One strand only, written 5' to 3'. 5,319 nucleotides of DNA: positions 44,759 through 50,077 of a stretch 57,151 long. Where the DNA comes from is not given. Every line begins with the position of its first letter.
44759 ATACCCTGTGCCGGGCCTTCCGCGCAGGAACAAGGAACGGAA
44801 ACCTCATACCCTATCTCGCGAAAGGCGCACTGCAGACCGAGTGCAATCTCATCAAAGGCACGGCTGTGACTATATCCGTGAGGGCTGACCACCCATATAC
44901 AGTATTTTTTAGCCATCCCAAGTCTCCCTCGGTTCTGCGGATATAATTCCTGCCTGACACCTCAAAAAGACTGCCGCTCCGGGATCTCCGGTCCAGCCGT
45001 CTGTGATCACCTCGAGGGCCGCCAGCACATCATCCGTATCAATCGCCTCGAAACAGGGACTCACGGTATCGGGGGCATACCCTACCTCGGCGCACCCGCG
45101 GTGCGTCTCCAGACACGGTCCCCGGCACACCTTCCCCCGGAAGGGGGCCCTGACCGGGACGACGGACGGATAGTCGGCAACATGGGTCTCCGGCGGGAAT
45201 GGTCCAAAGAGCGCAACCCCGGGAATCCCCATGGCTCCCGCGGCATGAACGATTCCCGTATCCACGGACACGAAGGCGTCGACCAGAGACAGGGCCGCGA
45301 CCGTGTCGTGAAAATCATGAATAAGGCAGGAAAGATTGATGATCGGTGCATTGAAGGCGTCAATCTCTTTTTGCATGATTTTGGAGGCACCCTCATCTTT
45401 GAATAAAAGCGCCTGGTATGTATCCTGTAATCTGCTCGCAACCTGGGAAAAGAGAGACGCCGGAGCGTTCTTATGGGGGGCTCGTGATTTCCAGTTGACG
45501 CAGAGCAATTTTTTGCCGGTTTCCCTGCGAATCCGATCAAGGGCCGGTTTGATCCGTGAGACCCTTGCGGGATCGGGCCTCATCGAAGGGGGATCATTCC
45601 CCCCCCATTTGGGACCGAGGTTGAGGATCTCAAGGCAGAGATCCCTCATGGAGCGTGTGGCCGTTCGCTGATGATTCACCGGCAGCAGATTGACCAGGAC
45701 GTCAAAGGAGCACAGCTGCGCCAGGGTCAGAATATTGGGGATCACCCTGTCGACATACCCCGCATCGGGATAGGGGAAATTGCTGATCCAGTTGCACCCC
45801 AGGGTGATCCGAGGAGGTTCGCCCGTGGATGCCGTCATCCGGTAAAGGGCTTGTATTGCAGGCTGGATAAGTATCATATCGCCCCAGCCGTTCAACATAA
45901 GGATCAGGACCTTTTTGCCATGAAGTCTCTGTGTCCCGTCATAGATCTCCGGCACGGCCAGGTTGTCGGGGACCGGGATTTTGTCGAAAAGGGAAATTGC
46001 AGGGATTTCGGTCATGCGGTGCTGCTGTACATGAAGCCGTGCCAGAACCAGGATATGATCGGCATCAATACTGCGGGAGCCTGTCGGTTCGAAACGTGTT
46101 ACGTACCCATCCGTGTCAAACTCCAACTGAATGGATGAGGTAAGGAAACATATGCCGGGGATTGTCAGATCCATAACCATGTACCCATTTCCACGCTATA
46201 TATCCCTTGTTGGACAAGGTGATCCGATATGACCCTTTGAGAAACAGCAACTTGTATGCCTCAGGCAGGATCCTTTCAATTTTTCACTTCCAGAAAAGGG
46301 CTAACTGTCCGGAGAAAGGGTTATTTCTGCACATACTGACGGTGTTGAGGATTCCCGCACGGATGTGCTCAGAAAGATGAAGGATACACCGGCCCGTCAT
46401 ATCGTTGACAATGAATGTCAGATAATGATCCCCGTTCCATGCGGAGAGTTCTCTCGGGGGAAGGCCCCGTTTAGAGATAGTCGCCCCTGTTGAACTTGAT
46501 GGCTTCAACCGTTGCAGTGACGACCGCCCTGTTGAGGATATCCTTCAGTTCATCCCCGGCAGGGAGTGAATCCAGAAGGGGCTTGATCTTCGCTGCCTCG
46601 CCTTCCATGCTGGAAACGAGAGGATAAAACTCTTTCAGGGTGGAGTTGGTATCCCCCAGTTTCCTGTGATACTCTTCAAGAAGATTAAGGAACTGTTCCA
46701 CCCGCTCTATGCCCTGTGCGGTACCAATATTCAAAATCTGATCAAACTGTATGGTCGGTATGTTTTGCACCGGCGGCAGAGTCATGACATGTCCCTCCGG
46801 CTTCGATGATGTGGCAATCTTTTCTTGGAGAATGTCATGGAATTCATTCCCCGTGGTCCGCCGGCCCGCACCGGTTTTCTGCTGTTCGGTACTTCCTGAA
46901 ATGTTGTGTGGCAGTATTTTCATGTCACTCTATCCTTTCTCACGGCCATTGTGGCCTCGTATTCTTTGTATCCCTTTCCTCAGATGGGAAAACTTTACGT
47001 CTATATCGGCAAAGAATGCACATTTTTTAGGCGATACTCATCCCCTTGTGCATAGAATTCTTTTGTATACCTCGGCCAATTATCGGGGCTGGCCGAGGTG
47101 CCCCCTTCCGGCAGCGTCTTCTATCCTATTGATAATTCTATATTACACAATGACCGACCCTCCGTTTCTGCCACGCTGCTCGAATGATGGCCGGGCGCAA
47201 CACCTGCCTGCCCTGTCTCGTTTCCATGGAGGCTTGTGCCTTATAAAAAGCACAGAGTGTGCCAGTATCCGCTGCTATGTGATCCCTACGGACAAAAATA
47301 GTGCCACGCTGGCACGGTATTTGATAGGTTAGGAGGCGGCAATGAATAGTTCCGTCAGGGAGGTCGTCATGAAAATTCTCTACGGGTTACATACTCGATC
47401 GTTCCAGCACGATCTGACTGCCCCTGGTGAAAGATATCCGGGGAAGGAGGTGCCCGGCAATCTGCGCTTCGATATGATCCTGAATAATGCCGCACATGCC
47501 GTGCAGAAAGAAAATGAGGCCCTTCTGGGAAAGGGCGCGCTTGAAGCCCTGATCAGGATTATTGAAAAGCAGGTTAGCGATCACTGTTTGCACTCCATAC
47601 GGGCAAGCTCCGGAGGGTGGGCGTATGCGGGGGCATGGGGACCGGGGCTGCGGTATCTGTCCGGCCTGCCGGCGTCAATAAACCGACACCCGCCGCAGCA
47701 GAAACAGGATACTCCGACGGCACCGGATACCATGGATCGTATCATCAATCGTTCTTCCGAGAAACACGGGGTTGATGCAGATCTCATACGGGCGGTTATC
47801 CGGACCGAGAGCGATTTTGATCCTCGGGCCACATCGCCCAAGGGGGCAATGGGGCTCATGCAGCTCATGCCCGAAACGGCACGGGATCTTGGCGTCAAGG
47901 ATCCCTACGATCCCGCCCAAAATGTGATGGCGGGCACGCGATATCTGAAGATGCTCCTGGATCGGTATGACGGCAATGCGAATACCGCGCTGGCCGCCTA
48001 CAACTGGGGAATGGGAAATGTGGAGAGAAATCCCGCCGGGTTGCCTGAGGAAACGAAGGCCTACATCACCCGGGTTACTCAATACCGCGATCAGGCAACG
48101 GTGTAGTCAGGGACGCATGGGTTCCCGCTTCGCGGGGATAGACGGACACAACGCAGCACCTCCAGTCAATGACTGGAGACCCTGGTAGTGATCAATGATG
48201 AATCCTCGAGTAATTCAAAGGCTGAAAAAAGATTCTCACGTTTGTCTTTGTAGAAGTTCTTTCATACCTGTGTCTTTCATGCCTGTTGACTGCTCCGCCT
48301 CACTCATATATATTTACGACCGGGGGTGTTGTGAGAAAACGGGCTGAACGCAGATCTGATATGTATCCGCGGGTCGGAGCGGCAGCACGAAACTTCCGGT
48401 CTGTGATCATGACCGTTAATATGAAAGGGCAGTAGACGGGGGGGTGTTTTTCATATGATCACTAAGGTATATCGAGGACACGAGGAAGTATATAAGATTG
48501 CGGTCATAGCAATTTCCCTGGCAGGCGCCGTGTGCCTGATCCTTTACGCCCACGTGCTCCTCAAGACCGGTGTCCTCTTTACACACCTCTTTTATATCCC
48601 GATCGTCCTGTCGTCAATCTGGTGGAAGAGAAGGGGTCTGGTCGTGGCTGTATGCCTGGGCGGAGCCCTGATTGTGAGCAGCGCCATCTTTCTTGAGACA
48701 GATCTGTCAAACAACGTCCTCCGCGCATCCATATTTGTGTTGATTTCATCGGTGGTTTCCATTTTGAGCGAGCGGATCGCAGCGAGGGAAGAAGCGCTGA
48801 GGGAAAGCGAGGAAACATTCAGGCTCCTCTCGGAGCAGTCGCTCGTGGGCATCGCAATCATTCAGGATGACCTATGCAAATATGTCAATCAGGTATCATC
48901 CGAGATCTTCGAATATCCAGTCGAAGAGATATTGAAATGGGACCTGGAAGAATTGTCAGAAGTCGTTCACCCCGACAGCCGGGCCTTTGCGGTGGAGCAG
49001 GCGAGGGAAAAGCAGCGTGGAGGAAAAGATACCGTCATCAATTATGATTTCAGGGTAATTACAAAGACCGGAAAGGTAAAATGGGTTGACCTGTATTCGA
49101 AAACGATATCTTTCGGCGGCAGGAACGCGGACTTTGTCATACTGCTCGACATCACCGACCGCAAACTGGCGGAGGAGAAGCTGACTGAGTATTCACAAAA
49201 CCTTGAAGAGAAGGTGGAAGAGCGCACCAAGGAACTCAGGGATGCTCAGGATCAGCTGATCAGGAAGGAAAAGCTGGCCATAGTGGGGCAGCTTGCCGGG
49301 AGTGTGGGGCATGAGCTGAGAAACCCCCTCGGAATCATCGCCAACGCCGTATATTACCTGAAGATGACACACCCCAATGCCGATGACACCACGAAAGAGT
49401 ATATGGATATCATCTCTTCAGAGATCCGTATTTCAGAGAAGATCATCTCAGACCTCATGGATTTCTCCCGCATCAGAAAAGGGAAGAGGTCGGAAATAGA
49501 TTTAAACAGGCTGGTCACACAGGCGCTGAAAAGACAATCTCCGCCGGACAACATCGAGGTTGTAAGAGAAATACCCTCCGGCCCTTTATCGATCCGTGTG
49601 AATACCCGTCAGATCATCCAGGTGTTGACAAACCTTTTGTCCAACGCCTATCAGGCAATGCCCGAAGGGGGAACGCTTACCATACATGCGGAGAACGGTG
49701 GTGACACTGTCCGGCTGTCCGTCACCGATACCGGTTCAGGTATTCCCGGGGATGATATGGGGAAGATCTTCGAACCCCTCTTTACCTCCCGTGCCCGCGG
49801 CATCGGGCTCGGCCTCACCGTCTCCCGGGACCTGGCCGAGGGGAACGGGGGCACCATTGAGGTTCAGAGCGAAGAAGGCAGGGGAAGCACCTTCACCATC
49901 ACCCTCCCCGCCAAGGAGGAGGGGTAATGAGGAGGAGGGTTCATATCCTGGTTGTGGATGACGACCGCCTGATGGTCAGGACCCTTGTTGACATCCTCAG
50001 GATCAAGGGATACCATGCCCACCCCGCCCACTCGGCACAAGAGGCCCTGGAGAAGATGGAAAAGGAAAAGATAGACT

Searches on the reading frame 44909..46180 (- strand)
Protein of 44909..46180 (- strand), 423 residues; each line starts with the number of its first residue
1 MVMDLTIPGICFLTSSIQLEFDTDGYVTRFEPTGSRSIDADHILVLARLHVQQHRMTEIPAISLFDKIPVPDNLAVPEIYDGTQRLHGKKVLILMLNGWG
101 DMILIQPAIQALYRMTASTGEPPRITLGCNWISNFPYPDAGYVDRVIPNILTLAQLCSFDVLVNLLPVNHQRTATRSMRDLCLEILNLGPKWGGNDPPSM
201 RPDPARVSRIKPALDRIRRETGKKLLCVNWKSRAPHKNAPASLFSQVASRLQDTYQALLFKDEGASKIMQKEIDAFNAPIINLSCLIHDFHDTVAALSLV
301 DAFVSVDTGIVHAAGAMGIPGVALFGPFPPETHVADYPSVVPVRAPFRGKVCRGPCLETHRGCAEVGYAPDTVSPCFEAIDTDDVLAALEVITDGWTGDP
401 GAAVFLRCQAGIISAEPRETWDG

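Call 10: search_protein_families(library=pfam, proteins=[window:44909-46180:-], max_evalue=0.001)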
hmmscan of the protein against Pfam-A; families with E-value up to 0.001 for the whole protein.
window:44909-46180:- (423 aa): 1 family
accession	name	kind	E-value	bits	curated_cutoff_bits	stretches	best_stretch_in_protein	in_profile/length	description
PF01075.23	Glyco_transf_9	-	1.9e-10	40.9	22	1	218-332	102-216/247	Glycosyltransferase family 9 (heptosyltransferase)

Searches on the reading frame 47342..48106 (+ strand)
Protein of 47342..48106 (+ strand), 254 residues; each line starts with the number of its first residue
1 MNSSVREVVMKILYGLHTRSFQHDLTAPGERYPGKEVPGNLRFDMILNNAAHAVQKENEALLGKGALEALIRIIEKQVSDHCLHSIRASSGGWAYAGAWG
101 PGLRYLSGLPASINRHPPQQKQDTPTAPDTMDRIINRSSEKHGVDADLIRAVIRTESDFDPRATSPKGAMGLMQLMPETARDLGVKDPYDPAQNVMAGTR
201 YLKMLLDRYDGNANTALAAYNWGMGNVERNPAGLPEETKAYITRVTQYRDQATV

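Call 10: search_protein_families(library=pfam, proteins=[window:47342-48106:+], max_evalue=0.001)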
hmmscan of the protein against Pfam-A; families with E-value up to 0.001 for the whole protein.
window:47342-48106:+ (254 aa): 2 families
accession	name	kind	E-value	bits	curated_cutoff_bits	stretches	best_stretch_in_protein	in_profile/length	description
PF01464.25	SLT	-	7.7e-31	106.5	21.3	1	135-230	3-104/117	Transglycosylase SLT domain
PF13406.11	SLT_2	-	0.00014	21.6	24.3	0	164-186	150-172/292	Transglycosylase SLT domain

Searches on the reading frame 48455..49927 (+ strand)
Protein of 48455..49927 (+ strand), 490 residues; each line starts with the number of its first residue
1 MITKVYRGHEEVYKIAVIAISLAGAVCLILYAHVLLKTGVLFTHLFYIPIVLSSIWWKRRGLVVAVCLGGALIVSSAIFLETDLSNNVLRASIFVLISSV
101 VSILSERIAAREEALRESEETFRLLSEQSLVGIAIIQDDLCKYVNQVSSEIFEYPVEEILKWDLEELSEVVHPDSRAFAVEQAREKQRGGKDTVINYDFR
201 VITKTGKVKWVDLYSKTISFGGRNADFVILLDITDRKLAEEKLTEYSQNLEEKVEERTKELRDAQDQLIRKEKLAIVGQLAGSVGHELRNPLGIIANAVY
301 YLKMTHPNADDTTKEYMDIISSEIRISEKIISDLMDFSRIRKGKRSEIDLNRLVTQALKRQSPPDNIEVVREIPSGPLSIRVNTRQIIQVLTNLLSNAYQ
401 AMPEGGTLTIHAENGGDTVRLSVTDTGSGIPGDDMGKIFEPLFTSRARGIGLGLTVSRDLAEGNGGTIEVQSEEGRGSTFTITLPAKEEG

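Call 10: search_protein_families(library=pfam, proteins=[window:48455-49927:+], max_evalue=0.001)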
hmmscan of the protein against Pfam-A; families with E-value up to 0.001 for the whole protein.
window:48455-49927:+ (490 aa): 5 families
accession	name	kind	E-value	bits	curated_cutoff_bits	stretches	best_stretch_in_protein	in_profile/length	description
PF02518.31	HATPase_c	-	1.1e-26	93.8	26.4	1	385-487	4-110/111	Histidine kinase-, DNA gyrase B-, and HSP90-like ATPase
PF00512.31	HisKA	-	3.3e-11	43.5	26.9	1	278-343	3-66/66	His Kinase A (phospho-acceptor) domain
PF08447.18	PAS_3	-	4.5e-08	33.7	25.6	1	143-218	3-75/89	PAS fold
PF13426.13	PAS_9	-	3.5e-06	27.7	27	1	132-235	3-103/103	PAS domain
PF10090.15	HPTransfase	-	9.3e-06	25.8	22.9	1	385-430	30-75/123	Histidine phosphotransferase C-terminal domain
